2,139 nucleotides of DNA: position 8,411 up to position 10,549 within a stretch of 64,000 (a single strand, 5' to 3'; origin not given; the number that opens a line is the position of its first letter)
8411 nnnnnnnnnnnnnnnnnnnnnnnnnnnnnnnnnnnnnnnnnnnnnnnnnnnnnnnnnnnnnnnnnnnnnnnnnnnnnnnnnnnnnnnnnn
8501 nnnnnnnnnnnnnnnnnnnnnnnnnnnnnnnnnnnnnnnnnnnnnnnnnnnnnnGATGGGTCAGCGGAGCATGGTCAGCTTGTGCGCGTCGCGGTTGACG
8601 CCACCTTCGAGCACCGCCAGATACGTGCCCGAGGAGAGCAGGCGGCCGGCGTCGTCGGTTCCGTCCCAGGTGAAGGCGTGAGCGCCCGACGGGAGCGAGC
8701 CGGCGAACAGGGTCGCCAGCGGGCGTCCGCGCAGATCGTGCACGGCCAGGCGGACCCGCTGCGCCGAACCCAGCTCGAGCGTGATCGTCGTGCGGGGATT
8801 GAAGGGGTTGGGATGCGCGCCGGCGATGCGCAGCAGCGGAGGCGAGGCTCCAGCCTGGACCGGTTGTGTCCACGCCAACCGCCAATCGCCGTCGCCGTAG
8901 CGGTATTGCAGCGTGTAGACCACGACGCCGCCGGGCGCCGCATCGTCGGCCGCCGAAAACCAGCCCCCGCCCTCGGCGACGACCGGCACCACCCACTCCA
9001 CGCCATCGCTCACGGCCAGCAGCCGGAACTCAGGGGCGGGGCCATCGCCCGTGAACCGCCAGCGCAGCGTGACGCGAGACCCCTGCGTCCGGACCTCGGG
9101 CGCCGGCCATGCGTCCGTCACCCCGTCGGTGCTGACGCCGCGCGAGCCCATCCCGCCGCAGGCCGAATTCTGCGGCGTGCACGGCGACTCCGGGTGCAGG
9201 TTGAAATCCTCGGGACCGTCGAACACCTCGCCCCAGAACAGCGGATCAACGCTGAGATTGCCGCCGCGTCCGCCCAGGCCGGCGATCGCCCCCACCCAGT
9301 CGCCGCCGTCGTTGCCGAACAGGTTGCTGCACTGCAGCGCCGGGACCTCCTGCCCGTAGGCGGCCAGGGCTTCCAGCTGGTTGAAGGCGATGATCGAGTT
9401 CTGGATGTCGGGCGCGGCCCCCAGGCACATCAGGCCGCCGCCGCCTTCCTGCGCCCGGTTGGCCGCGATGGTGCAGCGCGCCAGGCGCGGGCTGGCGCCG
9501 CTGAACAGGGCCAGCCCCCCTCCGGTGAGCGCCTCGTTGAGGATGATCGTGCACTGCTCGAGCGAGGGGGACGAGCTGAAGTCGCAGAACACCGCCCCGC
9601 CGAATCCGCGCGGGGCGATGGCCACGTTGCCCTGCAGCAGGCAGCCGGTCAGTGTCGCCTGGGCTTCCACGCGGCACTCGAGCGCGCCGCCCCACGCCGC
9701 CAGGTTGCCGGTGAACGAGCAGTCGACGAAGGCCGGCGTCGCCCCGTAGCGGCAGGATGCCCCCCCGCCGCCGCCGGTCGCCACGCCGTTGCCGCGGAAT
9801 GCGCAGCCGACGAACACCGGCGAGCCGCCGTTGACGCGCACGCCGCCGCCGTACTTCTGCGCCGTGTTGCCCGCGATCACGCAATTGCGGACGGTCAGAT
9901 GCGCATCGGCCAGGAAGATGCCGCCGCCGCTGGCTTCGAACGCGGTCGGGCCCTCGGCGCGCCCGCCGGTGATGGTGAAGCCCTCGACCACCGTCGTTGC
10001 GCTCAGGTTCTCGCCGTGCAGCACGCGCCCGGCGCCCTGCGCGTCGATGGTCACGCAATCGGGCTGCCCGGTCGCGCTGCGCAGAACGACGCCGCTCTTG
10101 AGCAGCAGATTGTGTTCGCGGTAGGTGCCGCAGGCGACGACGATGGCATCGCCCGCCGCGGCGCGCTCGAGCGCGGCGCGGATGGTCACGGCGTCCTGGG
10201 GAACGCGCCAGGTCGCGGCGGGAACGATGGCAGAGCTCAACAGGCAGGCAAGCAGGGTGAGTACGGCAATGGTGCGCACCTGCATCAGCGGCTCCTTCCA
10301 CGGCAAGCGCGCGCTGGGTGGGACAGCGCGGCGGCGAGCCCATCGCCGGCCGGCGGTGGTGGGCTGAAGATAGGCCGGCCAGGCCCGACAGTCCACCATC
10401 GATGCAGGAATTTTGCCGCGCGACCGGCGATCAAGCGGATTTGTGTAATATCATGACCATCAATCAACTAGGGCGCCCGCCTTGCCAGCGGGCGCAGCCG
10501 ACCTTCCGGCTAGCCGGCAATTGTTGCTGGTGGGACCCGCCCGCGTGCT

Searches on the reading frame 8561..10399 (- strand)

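Call 73: search_protein_families(library=pfam, proteins=[window:8561-10399:-], max_evalue=0.001)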
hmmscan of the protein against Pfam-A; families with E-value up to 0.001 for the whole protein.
window:8561-10399:- (612 aa): 3 families
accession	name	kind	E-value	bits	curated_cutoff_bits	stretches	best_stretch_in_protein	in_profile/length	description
PF13229.12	Beta_helix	-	6.3e-11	42.6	25.9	1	157-311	22-158/158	Right handed beta helix region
PF13860.13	FlgD_ig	-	1e-09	38.7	27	1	544-594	20-70/79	FlgD Ig-like domain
PF02415.23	Chlam_PMP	-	0.00067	20.1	20.6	0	226-242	1-18/19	Chlamydia polymorphic membrane protein (Chlamydia_PMP) repeat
